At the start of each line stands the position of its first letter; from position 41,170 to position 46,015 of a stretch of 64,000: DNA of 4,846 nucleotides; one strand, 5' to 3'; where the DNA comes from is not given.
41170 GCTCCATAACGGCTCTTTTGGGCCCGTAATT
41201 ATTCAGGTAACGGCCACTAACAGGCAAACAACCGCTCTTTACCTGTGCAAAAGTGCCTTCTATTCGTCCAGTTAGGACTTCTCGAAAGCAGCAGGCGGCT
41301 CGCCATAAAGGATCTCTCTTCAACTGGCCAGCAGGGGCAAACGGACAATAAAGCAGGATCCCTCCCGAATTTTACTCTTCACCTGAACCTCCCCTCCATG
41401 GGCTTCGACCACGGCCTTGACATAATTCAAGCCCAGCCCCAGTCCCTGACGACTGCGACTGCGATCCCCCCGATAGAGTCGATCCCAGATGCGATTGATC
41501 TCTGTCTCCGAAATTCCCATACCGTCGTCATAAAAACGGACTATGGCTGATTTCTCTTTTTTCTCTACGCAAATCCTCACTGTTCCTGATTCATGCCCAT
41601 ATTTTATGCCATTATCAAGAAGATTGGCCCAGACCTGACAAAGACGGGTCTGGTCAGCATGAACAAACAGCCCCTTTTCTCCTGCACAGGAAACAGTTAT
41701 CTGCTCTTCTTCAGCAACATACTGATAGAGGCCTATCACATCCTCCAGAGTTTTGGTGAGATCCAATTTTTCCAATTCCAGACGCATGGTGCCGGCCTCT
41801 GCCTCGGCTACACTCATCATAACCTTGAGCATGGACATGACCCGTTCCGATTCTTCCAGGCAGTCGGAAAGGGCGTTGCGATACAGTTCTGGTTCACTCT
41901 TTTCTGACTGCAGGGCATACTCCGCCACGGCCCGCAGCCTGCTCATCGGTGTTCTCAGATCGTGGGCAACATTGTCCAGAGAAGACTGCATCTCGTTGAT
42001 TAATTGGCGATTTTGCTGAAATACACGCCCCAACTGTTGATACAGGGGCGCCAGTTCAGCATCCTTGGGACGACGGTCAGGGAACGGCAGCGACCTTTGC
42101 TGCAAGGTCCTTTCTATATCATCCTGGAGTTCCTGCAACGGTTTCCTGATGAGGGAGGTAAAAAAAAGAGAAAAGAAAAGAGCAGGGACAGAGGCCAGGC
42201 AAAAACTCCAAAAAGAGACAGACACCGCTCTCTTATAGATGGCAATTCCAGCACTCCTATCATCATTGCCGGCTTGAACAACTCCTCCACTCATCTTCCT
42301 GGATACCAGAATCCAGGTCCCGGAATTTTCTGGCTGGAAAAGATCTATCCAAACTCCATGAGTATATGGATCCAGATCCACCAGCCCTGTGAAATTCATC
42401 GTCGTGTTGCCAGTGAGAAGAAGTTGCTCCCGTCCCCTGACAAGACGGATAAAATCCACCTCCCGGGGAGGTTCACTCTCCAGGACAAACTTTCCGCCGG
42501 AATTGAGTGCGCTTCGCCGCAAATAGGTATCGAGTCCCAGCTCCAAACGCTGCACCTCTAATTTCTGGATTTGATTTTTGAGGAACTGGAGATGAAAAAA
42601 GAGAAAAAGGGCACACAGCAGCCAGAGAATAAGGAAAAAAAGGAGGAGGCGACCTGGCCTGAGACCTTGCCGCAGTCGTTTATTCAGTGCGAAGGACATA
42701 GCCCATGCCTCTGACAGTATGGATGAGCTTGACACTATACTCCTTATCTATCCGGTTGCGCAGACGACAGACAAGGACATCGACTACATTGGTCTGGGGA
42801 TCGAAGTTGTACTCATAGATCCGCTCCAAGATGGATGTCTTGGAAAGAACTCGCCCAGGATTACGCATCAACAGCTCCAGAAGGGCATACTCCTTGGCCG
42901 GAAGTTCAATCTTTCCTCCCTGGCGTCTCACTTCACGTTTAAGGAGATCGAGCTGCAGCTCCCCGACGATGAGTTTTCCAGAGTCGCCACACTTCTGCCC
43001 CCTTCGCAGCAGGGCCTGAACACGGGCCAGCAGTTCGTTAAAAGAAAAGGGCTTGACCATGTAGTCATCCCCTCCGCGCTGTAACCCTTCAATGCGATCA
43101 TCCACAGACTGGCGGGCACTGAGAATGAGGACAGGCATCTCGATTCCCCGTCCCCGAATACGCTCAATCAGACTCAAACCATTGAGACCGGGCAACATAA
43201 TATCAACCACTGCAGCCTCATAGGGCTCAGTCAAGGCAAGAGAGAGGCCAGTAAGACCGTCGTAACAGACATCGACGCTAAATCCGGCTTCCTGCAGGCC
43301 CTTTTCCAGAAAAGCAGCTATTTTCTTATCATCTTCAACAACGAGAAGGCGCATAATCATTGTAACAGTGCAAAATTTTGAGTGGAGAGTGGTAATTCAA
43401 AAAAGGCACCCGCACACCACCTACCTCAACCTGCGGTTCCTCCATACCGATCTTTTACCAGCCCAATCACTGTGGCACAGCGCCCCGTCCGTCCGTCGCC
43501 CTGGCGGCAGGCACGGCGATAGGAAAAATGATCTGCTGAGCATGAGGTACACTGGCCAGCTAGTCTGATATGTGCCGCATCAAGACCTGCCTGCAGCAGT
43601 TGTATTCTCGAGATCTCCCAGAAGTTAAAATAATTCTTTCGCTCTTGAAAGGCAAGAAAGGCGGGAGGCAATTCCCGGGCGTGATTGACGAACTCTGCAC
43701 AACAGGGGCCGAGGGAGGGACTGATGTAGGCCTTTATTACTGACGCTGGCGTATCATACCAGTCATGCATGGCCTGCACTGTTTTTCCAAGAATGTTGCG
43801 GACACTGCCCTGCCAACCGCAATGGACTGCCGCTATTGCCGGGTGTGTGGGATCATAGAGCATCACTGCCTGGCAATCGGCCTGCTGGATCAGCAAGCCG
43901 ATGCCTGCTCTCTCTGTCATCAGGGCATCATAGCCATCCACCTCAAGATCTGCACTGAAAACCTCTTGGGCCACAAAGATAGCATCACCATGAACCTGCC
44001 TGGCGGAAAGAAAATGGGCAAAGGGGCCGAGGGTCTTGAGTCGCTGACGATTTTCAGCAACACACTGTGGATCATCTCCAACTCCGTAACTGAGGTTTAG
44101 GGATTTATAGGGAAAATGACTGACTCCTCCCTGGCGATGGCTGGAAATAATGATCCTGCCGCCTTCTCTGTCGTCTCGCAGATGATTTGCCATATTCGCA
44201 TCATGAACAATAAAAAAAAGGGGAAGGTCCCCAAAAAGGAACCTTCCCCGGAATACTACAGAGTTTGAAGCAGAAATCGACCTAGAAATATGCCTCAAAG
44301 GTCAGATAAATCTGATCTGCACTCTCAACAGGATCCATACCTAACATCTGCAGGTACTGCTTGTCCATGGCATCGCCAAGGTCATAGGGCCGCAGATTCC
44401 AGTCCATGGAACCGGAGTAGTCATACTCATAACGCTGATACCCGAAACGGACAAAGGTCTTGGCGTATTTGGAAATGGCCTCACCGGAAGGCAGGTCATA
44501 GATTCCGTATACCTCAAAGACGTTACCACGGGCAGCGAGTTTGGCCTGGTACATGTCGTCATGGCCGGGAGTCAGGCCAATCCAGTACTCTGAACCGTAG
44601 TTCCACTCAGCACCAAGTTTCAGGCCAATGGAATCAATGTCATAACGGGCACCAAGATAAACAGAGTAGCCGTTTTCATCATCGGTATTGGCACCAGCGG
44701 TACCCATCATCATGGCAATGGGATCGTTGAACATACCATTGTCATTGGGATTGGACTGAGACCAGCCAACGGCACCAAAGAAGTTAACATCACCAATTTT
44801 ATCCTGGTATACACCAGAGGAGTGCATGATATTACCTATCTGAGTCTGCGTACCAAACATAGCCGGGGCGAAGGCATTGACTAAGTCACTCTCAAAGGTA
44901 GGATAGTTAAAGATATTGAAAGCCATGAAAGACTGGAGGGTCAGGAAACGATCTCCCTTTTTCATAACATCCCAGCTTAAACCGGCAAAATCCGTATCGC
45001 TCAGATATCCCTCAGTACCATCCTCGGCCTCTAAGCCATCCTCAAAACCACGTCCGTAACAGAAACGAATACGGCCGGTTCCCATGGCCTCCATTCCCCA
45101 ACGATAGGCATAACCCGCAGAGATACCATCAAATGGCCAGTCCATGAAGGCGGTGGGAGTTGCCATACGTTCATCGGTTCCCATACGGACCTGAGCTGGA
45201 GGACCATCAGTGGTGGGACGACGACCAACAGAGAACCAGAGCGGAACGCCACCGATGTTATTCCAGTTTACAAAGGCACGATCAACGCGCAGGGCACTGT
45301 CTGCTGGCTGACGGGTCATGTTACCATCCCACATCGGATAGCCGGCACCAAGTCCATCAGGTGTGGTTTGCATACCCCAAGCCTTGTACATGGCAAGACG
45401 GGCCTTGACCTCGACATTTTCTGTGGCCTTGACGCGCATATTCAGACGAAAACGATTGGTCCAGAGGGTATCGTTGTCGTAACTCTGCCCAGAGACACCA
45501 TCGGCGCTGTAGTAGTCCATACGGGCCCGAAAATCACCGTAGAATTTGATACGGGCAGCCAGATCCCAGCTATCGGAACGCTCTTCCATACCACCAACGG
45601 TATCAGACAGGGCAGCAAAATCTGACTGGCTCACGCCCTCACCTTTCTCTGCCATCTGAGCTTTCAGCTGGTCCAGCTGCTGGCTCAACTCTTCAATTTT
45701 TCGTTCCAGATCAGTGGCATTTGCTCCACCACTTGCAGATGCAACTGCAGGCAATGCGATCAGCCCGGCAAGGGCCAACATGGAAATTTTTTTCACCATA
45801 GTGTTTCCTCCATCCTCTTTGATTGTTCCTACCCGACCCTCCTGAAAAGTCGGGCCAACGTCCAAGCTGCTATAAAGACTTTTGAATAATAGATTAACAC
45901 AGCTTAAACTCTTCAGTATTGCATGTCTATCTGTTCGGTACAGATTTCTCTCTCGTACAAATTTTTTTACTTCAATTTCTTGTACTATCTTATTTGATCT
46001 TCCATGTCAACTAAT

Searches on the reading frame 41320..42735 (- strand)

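Call 37: search_protein_families(library=pfam, proteins=[window:41320-42735:-], max_evalue=0.0001)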
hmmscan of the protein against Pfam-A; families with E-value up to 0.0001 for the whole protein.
window:41320-42735:- (471 aa): 3 families
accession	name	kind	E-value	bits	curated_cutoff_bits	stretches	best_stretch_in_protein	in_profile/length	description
PF02518.31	HATPase_c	-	5.8e-25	88.3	26.4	1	361-468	2-109/111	Histidine kinase-, DNA gyrase B-, and HSP90-like ATPase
PF00512.31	HisKA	-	2.4e-07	31.1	26.9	1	253-315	6-66/66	His Kinase A (phospho-acceptor) domain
PF14501.12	HATPase_c_5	-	3.8e-05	24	22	0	364-455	5-91/102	GHKL domain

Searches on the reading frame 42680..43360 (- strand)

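Call 37: search_protein_families(library=pfam, proteins=[window:42680-43360:-], max_evalue=0.0001)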
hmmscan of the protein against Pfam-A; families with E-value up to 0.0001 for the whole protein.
window:42680-43360:- (226 aa): 2 families
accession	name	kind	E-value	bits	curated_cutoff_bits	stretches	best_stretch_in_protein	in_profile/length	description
PF00486.34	Trans_reg_C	-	3.1e-25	88.5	26.2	1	149-223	2-77/77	Transcriptional regulatory protein, C terminal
PF00072.30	Response_reg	-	2.1e-24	86.2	30.2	1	6-115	2-111/111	Response regulator receiver domain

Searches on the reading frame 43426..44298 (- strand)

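Call 37: search_protein_families(library=pfam, proteins=[window:43426-44298:-], max_evalue=0.0001)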
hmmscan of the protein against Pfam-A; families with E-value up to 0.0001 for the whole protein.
window:43426-44298:- (290 aa): 1 family
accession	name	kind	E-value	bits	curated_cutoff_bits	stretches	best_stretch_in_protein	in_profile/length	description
PF02578.20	Cu-oxidase_4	-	6.4e-60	203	22.9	1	54-278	2-237/238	Multi-copper polyphenol oxidoreductase laccase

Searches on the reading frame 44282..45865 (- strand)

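Call 37: search_protein_families(library=pfam, proteins=[window:44282-45865:-], max_evalue=0.0001)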
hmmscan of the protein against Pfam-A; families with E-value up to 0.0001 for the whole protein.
window:44282-45865:- (527 aa): 1 family
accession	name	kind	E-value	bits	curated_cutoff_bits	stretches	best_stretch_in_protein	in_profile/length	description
PF11853.14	DUF3373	-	5.7e-130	434.5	26.1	1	130-527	3-409/409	Protein of unknown function (DUF3373)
